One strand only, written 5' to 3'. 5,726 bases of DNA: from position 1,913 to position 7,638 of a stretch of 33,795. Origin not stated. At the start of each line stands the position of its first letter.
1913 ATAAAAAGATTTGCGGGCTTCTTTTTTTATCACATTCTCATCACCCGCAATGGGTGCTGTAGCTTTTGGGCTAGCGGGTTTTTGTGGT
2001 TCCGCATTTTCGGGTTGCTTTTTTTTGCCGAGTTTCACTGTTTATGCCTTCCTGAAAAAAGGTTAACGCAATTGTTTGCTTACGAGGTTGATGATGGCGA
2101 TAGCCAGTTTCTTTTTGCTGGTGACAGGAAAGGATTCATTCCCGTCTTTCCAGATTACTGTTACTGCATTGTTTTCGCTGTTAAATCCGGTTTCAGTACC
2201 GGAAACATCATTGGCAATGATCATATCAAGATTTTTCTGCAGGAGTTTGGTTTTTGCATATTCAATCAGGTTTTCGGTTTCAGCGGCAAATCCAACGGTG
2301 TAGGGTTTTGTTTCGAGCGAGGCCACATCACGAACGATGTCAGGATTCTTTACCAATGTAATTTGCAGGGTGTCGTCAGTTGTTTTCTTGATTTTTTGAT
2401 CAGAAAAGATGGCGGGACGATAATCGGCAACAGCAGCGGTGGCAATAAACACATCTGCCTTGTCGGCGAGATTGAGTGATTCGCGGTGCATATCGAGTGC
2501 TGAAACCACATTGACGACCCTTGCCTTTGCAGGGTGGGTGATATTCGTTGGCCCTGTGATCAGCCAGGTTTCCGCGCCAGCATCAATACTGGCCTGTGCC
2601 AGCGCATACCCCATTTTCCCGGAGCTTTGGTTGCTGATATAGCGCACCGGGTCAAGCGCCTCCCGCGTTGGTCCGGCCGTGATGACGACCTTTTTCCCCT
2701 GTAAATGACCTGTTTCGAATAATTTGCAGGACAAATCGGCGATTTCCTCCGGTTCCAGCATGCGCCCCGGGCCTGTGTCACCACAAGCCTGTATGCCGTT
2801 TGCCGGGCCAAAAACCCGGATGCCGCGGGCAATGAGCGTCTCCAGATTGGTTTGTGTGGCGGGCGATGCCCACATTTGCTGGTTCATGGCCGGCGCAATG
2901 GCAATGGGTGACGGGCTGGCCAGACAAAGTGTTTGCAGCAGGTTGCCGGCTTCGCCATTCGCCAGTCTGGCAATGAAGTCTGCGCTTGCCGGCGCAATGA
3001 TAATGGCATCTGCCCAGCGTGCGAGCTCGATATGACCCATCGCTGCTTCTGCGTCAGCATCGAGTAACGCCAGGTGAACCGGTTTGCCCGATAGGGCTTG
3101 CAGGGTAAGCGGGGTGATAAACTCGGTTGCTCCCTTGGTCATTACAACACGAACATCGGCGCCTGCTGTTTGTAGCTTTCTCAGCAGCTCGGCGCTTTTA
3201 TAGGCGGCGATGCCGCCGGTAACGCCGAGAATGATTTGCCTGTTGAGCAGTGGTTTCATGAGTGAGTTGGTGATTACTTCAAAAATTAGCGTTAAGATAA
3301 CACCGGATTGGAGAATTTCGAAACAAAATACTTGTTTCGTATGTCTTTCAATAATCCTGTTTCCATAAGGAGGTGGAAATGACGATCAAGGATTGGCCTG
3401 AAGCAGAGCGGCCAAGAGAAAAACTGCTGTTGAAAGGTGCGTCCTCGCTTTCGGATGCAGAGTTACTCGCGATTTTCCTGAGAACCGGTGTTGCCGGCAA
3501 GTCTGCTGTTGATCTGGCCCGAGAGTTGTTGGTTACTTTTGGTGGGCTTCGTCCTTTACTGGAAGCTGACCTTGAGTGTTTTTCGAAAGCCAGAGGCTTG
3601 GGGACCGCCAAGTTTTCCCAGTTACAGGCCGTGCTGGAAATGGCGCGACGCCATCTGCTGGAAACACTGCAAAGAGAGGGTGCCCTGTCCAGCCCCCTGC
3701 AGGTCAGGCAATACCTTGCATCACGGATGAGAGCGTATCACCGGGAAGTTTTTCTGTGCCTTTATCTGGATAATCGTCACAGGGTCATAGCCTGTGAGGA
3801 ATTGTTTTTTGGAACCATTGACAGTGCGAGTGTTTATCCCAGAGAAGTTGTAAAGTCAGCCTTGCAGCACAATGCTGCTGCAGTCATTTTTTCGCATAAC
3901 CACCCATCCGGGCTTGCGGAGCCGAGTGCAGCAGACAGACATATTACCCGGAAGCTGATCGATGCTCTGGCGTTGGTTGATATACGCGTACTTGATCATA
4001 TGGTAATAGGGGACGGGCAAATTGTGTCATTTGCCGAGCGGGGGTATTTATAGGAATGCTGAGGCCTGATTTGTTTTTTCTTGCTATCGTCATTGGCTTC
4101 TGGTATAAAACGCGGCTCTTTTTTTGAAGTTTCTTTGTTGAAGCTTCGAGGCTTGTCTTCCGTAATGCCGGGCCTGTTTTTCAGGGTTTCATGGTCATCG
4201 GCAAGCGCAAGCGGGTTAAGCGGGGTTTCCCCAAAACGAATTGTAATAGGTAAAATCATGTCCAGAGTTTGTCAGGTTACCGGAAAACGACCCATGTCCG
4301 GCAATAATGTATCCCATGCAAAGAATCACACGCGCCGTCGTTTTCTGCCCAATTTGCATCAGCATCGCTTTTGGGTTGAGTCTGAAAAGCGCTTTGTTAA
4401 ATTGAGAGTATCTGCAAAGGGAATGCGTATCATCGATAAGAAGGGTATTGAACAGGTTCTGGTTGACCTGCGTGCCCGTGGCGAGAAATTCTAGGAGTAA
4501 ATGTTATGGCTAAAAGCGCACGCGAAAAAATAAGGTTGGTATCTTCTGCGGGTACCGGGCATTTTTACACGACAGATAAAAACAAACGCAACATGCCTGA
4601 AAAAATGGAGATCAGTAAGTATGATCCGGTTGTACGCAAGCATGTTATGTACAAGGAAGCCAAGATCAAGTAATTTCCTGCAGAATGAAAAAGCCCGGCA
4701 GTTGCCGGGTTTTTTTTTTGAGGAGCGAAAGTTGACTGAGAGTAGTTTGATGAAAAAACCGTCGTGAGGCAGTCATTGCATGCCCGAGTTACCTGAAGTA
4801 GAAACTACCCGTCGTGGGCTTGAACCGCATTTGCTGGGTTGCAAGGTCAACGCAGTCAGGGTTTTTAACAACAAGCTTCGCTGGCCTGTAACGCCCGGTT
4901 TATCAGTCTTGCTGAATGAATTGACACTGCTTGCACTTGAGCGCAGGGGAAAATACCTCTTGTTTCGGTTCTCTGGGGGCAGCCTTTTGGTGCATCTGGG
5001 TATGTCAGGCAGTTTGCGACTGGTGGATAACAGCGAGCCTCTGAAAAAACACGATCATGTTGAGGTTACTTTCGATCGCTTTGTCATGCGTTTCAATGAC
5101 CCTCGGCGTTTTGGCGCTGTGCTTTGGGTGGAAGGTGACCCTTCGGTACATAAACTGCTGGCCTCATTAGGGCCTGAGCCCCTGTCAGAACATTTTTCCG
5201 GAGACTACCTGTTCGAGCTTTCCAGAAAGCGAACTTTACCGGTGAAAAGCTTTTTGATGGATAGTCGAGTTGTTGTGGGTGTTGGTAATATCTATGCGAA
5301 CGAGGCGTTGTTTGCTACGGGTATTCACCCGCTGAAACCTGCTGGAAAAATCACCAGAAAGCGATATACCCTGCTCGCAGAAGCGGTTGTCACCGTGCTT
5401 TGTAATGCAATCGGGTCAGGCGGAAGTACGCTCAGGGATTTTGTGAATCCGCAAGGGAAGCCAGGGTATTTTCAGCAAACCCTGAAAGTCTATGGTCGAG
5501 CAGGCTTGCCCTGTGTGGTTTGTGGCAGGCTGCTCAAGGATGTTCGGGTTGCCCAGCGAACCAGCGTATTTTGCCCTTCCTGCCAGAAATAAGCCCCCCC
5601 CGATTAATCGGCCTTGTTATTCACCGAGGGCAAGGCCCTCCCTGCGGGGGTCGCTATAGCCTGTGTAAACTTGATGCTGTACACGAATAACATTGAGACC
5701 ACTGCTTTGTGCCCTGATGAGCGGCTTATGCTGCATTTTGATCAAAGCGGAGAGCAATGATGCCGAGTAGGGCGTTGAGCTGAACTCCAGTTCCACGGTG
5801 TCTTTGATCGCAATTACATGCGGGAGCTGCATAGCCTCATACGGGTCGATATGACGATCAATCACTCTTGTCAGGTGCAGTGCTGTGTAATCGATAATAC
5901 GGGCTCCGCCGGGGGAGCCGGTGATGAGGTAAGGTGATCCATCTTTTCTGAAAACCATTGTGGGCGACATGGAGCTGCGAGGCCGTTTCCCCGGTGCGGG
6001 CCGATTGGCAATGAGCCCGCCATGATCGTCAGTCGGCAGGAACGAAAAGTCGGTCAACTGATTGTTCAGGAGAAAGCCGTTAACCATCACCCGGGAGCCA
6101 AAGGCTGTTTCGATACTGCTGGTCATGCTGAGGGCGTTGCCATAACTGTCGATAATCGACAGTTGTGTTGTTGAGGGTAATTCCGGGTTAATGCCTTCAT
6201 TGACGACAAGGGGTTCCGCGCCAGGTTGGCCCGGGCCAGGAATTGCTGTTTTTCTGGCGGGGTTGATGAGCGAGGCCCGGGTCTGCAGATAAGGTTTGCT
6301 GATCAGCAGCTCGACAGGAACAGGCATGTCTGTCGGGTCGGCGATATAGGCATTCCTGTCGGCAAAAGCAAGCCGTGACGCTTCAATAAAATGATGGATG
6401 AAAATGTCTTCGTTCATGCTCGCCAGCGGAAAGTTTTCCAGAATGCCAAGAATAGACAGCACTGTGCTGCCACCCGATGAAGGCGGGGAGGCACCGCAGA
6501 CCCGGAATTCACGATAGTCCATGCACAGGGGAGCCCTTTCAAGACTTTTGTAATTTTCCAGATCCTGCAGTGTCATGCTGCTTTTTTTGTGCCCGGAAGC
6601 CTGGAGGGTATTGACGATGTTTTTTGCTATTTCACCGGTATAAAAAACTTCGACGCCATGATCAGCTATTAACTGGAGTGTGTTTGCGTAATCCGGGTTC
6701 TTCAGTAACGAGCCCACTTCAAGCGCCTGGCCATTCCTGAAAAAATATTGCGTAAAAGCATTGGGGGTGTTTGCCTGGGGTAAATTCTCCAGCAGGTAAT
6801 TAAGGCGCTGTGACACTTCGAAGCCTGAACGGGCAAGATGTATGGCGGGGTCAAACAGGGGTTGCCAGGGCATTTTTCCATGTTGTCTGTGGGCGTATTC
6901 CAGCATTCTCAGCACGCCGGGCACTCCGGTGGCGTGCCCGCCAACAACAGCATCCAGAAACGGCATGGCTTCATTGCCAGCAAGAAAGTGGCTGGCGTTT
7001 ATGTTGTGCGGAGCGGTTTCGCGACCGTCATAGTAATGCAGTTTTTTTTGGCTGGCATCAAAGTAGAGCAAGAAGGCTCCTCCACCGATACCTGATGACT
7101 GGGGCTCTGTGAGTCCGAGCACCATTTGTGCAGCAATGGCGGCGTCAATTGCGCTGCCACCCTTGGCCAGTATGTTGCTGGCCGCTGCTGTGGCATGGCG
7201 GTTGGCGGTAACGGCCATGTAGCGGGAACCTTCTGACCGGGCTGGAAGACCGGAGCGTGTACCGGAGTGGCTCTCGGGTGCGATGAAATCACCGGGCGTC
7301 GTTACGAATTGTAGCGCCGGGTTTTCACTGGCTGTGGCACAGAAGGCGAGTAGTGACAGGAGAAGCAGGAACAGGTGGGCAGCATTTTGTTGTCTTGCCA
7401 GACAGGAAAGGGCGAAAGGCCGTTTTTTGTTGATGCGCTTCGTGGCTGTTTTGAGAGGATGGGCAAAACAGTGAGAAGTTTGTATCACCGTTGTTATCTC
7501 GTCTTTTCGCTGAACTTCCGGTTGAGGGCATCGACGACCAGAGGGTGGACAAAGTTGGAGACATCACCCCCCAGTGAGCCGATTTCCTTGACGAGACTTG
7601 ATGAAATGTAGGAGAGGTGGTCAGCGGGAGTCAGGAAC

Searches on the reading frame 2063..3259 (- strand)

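Call 12: search_protein_families(library=ncbifam, max_evalue=1e-10, proteins=[window:2063-3259:-])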
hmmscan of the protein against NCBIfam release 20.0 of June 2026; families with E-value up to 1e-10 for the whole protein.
window:2063-3259:- (398 aa): 5 families
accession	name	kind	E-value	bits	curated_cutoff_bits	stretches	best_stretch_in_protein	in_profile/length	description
TIGR00521.1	coaBC_dfp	equivalog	1.8e-143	478.3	219.7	1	6-393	3-391/392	bifunctional phosphopantothenoylcysteine decarboxylase/phosphopantothenate--cysteine ligase CoaBC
TIGR02113.1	coaC_strep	equivalog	1.5e-49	168.2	261.4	1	8-172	2-168/177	phosphopantothenoylcysteine decarboxylase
NF005231.0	PRK06732.1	equivalog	4.3e-21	75.8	265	1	190-289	2-103/229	phosphopantothenate--cysteine ligase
TIGR02114.1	coaB_strep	equivalog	1.7e-15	57.4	217.2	0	190-288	2-102/228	phosphopantothenate--cysteine ligase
NF007199.0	PRK09620.1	equivalog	1.9e-13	50.3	248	1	186-393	1-219/229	hypothetical protein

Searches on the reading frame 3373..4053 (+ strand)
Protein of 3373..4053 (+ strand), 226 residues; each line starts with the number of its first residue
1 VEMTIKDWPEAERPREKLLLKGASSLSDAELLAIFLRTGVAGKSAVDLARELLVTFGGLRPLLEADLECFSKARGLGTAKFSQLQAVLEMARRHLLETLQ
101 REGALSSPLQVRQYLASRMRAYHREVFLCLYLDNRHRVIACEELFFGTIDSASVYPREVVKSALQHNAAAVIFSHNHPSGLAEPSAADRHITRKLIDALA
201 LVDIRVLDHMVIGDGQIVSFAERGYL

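Call 12: search_protein_families(library=ncbifam, max_evalue=1e-10, proteins=[window:3373-4053:+])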
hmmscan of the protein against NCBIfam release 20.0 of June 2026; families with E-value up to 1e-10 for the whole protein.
window:3373-4053:+ (226 aa): 2 families
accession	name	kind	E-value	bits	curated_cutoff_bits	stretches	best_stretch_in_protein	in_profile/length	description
NF000642.1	PRK00024.1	equivalog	1.3e-83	279.9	180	1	15-225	1-211/212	RadC family protein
TIGR00608.1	radc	subfamily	1.3e-72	244.1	133.85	1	13-226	1-218/218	RadC family protein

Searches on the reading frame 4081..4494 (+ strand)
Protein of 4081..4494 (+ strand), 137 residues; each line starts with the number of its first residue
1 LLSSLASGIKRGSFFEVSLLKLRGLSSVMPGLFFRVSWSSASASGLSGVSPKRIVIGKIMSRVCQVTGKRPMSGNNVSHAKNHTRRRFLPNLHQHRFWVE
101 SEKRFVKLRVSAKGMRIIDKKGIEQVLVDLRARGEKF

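Call 12: search_protein_families(library=ncbifam, max_evalue=1e-10, proteins=[window:4081-4494:+])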
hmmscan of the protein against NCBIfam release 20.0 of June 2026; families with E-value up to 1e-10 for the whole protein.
window:4081-4494:+ (137 aa): 1 family
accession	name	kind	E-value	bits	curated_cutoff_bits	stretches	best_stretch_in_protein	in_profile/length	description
TIGR00009.1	L28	equivalog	5.5e-28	97.2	48.3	1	60-117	1-58/58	50S ribosomal protein L28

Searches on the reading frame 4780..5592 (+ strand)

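Call 12: search_protein_families(library=ncbifam, max_evalue=1e-10, proteins=[window:4780-5592:+])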
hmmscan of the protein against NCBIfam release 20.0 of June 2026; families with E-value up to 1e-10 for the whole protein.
window:4780-5592:+ (270 aa): 7 families
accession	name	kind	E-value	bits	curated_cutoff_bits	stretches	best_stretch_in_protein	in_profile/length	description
NF002211.1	PRK01103.1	equivalog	1.1e-99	333.4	212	1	1-270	1-274/274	bifunctional DNA-formamidopyrimidine glycosylase/DNA-(apurinic or apyrimidinic site) lyase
TIGR00577.1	fpg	equivalog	1.9e-86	289.8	203.3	1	1-269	1-276/276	DNA-formamidopyrimidine glycosylase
NF010551.0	PRK13945.1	equivalog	1.3e-66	224.8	348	1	1-270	1-282/282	DNA-formamidopyrimidine glycosylase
NF011386.0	PRK14811.1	equivalog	1.1e-64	218.3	414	1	1-270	1-263/269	DNA-formamidopyrimidine glycosylase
NF011385.0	PRK14810.1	equivalog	5e-64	216.4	423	1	1-270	1-272/272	DNA-formamidopyrimidine glycosylase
NF040775.1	endonuc_Nei2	equivalog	1.1e-22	80.7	400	1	55-270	48-252/252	endonuclease VIII Nei2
NF007763.0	PRK10445.1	equivalog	8.4e-17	61.4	252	1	1-270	1-263/263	endonuclease VIII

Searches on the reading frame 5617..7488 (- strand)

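Call 10: search_protein_families(library=ncbifam, proteins=[window:5617-7488:-])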
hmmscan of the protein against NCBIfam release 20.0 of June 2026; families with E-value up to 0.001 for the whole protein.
window:5617-7488:- (623 aa): 2 families
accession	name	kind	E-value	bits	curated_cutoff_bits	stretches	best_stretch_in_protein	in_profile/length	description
TIGR00066.1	g_glut_trans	equivalog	1.4e-114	383.5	357.85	1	91-615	2-518/518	gamma-glutamyltransferase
NF007187.0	PRK09615.1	equivalog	4.6e-78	262.9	990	1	90-615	50-572/581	gamma-glutamyltransferase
